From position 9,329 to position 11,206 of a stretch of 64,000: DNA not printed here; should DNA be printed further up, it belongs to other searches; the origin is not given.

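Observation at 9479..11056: Single-ORF fusion of two tRNA-A37 modification enzymes: MiaA (i6A37) + TcdA/CsdL-type dehydratase (ct6A37)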

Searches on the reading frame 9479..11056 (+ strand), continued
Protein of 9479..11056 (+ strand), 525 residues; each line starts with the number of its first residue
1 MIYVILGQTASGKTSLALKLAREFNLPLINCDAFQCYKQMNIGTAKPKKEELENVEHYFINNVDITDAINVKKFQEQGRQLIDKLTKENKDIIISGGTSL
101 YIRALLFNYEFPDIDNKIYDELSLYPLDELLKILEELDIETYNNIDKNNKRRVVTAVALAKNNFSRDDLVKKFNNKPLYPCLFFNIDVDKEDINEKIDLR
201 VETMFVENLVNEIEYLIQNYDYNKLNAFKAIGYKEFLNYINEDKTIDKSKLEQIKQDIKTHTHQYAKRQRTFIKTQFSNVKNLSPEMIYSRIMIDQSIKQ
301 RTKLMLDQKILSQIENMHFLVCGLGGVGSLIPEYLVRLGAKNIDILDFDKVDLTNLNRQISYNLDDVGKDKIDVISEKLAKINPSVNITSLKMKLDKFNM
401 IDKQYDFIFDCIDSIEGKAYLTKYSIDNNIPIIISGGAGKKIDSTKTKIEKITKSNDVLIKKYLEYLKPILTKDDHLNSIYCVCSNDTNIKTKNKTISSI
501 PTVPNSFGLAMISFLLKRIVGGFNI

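Call 29: find_encoding_contigs(protein=window:9479-11056:+, flank=3000, max_places=6)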
Protein window:9479-11056:+ (525 aa): 7 contigs read that carry it; 3 places shown.
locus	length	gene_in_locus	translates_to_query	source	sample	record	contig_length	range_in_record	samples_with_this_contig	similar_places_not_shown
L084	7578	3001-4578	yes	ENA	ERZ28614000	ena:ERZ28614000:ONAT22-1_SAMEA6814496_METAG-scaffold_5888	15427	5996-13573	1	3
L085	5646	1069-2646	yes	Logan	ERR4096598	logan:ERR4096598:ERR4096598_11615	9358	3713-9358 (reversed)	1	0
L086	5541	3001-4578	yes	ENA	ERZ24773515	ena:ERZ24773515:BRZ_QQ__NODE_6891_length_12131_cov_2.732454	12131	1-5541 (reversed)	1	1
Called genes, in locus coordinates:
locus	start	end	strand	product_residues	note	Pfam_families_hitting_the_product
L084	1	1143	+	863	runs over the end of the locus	PF01624:MutS_I, PF05188:MutS_II (weak), PF05192:MutS_III, PF05190:MutS_IV, PF00488:MutS_V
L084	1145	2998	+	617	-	PF02518:HATPase_c, PF13589:HATPase_c_3, PF01119:DNA_mis_repair, PF08676:MutL_C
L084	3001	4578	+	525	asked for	PF01745:IPT, PF01715:IPPT, PF00899:ThiF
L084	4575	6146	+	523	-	PF01268:FTHFS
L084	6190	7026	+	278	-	PF02882:THF_DHG_CYH_C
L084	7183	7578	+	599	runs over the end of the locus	PF00005:ABC_tran, PF02463:SMC_N (weak)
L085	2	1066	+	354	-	?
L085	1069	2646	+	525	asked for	PF01745:IPT, PF01715:IPPT, PF00899:ThiF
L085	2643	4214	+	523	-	PF01268:FTHFS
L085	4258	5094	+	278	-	PF02882:THF_DHG_CYH_C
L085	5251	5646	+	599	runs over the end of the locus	PF00005:ABC_tran, PF02463:SMC_N (weak)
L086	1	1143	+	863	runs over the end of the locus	PF01624:MutS_I, PF05188:MutS_II (weak), PF05192:MutS_III, PF05190:MutS_IV, PF00488:MutS_V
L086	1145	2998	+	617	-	PF02518:HATPase_c, PF13589:HATPase_c_3, PF01119:DNA_mis_repair, PF08676:MutL_C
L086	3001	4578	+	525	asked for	PF01745:IPT, PF01715:IPPT, PF00899:ThiF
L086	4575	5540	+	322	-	?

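Call 31: predict_structure(alignment_id=A1)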
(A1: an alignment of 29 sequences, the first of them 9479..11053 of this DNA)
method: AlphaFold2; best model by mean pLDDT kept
length: 525 residues; sequences in the alignment: 29
mean_pLDDT: 90.8   pTM: 0.86
mean pLDDT of the five models: 90.8, 90.3, 89.4, 89.0, 88.6
residues with pLDDT >= 90: 357; 70-90: 161; 50-70: 5; < 50: 2
segments of 3 or more residues with pLDDT < 50: none
pLDDT, mean of each block of 10 residues (from residue 1): 93 94 96 88 87 94 88 93 91 89 90 83 94 94 91 91 83 85 93 95 92 93 87 93 92 96 93 86 96 92 86 92 95 95 95 91 97 96 93 84 92 93 92 94 94 93 92 78 91 78 94 94 54
secondary structure, 60 per line:
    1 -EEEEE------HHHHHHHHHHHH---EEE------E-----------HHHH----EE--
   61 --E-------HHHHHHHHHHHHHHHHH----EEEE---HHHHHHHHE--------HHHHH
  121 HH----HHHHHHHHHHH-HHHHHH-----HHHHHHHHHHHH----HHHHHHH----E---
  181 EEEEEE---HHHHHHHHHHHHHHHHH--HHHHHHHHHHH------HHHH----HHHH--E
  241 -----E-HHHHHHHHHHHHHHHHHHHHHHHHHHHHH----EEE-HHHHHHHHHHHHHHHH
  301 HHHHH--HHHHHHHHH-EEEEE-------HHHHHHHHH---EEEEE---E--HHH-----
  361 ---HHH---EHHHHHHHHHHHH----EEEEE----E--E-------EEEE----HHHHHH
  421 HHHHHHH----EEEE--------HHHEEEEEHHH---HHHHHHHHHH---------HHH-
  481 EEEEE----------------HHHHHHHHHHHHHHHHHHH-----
elements in order: E2-6 H13-24 E28-30 H49-52 H71-87 E92-95 H99-106 H116-122 H127-137 H139-144 H150-161 H166-172 E181-186 H190-206 H209-219 H226-229 H234-237 H248-276 E281-283 H285-305 H308-316 E318-322 H330-338 E342-346 H371-382 E387-391 E407-410 H415-427 E432-435 E447-451 H458-467 E481-485 H502-520

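Call 33: fold_search(model_id=the predicted structure, library=pdb)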
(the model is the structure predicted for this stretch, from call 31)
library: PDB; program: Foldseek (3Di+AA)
matches with E <= 10: 1521; with E <= 0.001: 238
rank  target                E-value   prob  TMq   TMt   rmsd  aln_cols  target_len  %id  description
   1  3d3q_A                7.2e-21  1.00  0.41  0.68  11.0       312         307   32  Crystal structure of tRNA delta(2)-isopentenylpyrophosphate transferase (SE0981) from Staphylococcus epidermidis. Nort (released 2008-07-15)
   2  3d3q_B                3.7e-20  1.00  0.40  0.68  11.1       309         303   32  Crystal structure of tRNA delta(2)-isopentenylpyrophosphate transferase (SE0981) from Staphylococcus epidermidis. Nort (released 2008-07-15)
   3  3exa_A                1.6e-18  1.00  0.41  0.69   8.8       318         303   27  Crystal structure of the full-length tRNA isopentenylpyrophosphate transferase (BH2366) from Bacillus halodurans, Nort (released 2008-11-11)
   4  3exa_B                4.0e-18  1.00  0.42  0.70   8.6       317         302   27  Crystal structure of the full-length tRNA isopentenylpyrophosphate transferase (BH2366) from Bacillus halodurans, Nort (released 2008-11-11)
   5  3foz_A                4.5e-18  1.00  0.50  0.84   2.8       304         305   25  Structure of E. coli Isopentenyl-tRNA transferase in complex with E. coli tRNA(Phe) (released 2009-01-20)
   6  2zm5_A                4.5e-18  1.00  0.50  0.83   2.9       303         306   25  Crystal structure of tRNA modification enzyme MiaA in the complex with tRNA(Phe) (released 2009-04-14)
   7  4d7a_B                5.9e-18  1.00  0.40  0.84   2.3       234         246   32  Crystal structure of E. coli tRNA N6-threonylcarbamoyladenosine dehydratase, TcdA, in complex with AMP at 1.801 Angstr (released 2015-05-06)
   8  4yed_B                6.2e-18  1.00  0.40  0.81   2.6       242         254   31  TcdA (CsdL) (released 2016-01-13)
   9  4yed_C                8.1e-18  1.00  0.40  0.80   2.7       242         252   30  TcdA (CsdL) (released 2016-01-13)
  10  4d7a_A                9.6e-18  1.00  0.40  0.84   2.3       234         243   32  Crystal structure of E. coli tRNA N6-threonylcarbamoyladenosine dehydratase, TcdA, in complex with AMP at 1.801 Angstr (released 2015-05-06)
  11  4d79_B                2.1e-17  1.00  0.40  0.84   2.3       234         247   32  Crystal structure of E. coli tRNA N6-threonylcarbamoyladenosine dehydratase, TcdA, in complex with ATP at 1.768 Angstr (released 2015-05-06)
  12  4d79_A                2.3e-17  1.00  0.40  0.84   2.3       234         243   32  Crystal structure of E. coli tRNA N6-threonylcarbamoyladenosine dehydratase, TcdA, in complex with ATP at 1.768 Angstr (released 2015-05-06)
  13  3foz_B                2.3e-17  1.00  0.50  0.84   2.8       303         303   25  Structure of E. coli Isopentenyl-tRNA transferase in complex with E. coli tRNA(Phe) (released 2009-01-20)
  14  4d79_D                4.4e-17  1.00  0.40  0.84   2.3       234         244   32  Crystal structure of E. coli tRNA N6-threonylcarbamoyladenosine dehydratase, TcdA, in complex with ATP at 1.768 Angstr (released 2015-05-06)
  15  4yed_D                5.5e-17  1.00  0.41  0.82   2.6       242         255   30  TcdA (CsdL) (released 2016-01-13)
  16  4rdh_A                5.5e-17  1.00  0.40  0.83   2.6       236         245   31  Crystal structure of E. coli tRNA N6-threonylcarbamoyladenosine dehydratase, TcdA (released 2015-08-05)
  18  4d7a_C                7.2e-17  1.00  0.40  0.86   2.2       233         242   31  Crystal structure of E. coli tRNA N6-threonylcarbamoyladenosine dehydratase, TcdA, in complex with AMP at 1.801 Angstr (released 2015-05-06)
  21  4d7a_D                9.5e-17  1.00  0.40  0.84   2.4       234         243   32  Crystal structure of E. coli tRNA N6-threonylcarbamoyladenosine dehydratase, TcdA, in complex with AMP at 1.801 Angstr (released 2015-05-06)
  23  4rdh_D                4.6e-16  1.00  0.40  0.86   2.0       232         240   31  Crystal structure of E. coli tRNA N6-threonylcarbamoyladenosine dehydratase, TcdA (released 2015-08-05)
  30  2qgn                  3.0e-12  1.00  0.39  0.82   6.1       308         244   23  Crystal structure of tRNA isopentenylpyrophosphate transferase (BH2366) from Bacillus halodurans, Northeast Structural G (released 2007-07-17)
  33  1jwa_B                1.6e-09  1.00  0.32  0.74   4.1       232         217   19  Structure of the ATP-bound MoeB-MoaD Protein Complex (released 2001-11-21)
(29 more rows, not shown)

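Call 39: search_protein_representatives(alignment_id=A1)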
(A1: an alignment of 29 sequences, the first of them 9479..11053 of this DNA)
Query: 29 sequences, 518 profile positions. Proteins with E-value up to 0.001 (for the whole library): 82818; up to 1e-10: 46370; up to 1e-30: 9666. The best 150 are listed.
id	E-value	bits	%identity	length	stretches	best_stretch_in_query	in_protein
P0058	4.6e-220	748.2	-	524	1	1-517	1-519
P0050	1.9e-207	706.5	-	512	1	1-512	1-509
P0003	2.0e-207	706.5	-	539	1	1-516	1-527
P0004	1.1e-203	694.1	-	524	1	1-517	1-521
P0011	2.8e-203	692.8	-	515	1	1-515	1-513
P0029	8.2e-193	658.3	-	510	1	1-513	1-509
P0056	2.7e-186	636.7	-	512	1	1-514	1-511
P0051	8.6e-180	615.3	-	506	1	1-511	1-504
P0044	1.2e-168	578.5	-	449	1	1-436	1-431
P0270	2.1e-166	571.1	-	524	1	1-515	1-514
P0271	1.5e-126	439.6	-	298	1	1-290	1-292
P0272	1.6e-97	343.8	-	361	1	182-513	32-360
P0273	1.6e-96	340.5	-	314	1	203-514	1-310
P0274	1.2e-94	334.4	-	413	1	1-297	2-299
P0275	5.7e-94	332.1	-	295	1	1-288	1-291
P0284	5.4e-84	299.2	-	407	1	2-276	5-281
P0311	2.6e-75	270.6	-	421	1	18-269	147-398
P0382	5.6e-69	249.7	-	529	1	3-266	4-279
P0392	2.4e-68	247.6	-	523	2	2-285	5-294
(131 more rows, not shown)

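Call 40: search_protein_families(library=pfam, proteins=[P0382, P0392, P0270, P0274, P0284, P0311], max_evalue=0.00001)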
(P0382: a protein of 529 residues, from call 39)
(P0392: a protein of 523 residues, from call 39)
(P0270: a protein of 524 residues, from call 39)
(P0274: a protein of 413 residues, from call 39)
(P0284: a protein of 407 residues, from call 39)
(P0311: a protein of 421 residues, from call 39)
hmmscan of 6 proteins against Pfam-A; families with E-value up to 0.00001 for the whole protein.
P0382 (529 aa): 3 families
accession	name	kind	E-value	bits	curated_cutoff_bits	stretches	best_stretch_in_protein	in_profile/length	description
PF01715.23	IPPT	-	7.3e-90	301.3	23.6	1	36-281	1-242/243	IPP transferase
PF01168.26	Ala_racemase_N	-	1.2e-17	64.8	24.1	1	351-527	44-218/220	Alanine racemase, N-terminal domain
PF01745.22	IPT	-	1.1e-09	38.5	20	1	1-56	1-56/233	Isopentenyl transferase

P0392 (523 aa): 10 families
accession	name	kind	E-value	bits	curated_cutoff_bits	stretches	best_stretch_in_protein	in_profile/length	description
PF01715.23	IPPT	-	1.2e-81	274.4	23.6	1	39-278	2-242/243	IPP transferase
PF02224.24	Cytidylate_kin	-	1.6e-71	240.8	26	1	309-522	1-210/211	Cytidylate kinase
PF13238.12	AAA_18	-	1.2e-12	48.9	29.4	0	309-458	1-107/128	AAA domain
PF13189.12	Cytidylate_kin2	-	1.6e-09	38.7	28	1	309-462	2-130/176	Cytidylate kinase-like family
PF00004.35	AAA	-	2.9e-08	34.7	21.2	0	313-384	5-64/131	ATPase family associated with various cellular activities (AAA)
PF01745.22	IPT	-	2.6e-07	30.7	20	1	4-54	2-52/233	Isopentenyl transferase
PF13207.12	AAA_17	-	1.8e-06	28.7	27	0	313-357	2-45/136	AAA domain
PF13671.12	AAA_33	-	2.3e-06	28.4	27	0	312-346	5-39/143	AAA domain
PF13401.12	AAA_22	-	4e-06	27.6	27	0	309-342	8-33/130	AAA domain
PF13173.12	AAA_14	-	7.4e-06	26.4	27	0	309-384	5-69/129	AAA domain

P0270 (524 aa): 3 families
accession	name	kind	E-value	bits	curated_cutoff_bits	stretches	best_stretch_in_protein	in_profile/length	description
PF01715.23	IPPT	-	4.7e-74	249.6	23.6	1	35-270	1-243/243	IPP transferase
PF00899.27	ThiF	-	6.6e-41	140.5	28.1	1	298-440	9-150/238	ThiF family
PF01745.22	IPT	-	3.2e-07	30.5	20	1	2-104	3-105/233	Isopentenyl transferase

P0274 (413 aa): 2 families
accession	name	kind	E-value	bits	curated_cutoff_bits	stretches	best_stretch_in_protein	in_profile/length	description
PF01715.23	IPPT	-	1.8e-49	169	23.6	1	37-271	2-243/243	IPP transferase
PF01745.22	IPT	-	3.1e-09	37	20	1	1-98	1-98/233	Isopentenyl transferase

P0284 (407 aa): 2 families
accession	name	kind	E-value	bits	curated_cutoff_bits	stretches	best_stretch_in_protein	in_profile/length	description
PF01715.23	IPPT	-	2e-88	296.6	23.6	1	38-275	1-243/243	IPP transferase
PF01745.22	IPT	-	1.1e-08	35.2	20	1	4-70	2-68/233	Isopentenyl transferase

P0311 (421 aa): 1 family
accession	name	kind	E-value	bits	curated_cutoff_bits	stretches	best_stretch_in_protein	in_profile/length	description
PF01715.23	IPPT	-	6.6e-75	252.4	23.6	1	164-397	1-242/243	IPP transferase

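Call 54: find_encoding_contigs(protein=P0001, flank=2000, max_places=3)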
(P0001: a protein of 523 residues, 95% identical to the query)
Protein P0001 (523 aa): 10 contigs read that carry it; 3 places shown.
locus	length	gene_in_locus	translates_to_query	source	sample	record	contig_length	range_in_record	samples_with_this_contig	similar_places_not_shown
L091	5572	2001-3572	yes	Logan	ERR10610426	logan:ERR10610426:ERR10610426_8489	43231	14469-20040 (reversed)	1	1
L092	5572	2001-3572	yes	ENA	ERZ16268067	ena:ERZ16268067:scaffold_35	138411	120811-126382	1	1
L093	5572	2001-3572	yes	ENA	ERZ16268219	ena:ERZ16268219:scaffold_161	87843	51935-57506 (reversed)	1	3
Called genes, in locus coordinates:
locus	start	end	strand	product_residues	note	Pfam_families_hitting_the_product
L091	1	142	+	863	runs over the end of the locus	PF01624:MutS_I, PF05188:MutS_II (weak), PF05192:MutS_III, PF05190:MutS_IV, PF00488:MutS_V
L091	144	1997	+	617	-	PF02518:HATPase_c, PF13589:HATPase_c_3, PF01119:DNA_mis_repair, PF08676:MutL_C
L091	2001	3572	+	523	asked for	PF01745:IPT, PF01715:IPPT, PF00899:ThiF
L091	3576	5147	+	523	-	PF01268:FTHFS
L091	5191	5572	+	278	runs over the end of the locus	PF02882:THF_DHG_CYH_C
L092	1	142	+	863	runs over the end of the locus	PF01624:MutS_I, PF05188:MutS_II (weak), PF05192:MutS_III, PF05190:MutS_IV, PF00488:MutS_V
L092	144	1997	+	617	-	PF02518:HATPase_c, PF13589:HATPase_c_3, PF01119:DNA_mis_repair, PF08676:MutL_C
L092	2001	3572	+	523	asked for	PF01745:IPT, PF01715:IPPT, PF00899:ThiF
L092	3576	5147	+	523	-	PF01268:FTHFS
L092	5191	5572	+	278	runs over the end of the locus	PF02882:THF_DHG_CYH_C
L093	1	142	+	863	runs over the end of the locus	PF01624:MutS_I, PF05188:MutS_II (weak), PF05192:MutS_III, PF05190:MutS_IV, PF00488:MutS_V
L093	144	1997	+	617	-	PF02518:HATPase_c, PF13589:HATPase_c_3, PF01119:DNA_mis_repair, PF08676:MutL_C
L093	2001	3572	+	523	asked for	PF01745:IPT, PF01715:IPPT, PF00899:ThiF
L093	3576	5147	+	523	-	PF01268:FTHFS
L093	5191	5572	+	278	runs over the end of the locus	PF02882:THF_DHG_CYH_C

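Call 60: find_encoding_contigs(protein=P0079, flank=3000, max_places=3)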
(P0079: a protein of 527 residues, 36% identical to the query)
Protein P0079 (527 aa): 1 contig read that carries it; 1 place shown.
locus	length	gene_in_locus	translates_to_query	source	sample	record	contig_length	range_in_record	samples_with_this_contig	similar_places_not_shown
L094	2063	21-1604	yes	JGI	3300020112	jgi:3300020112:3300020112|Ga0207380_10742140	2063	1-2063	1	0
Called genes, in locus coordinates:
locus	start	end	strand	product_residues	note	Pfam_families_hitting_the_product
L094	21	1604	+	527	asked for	PF01745:IPT, PF01715:IPPT, PF00899:ThiF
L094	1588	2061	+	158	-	?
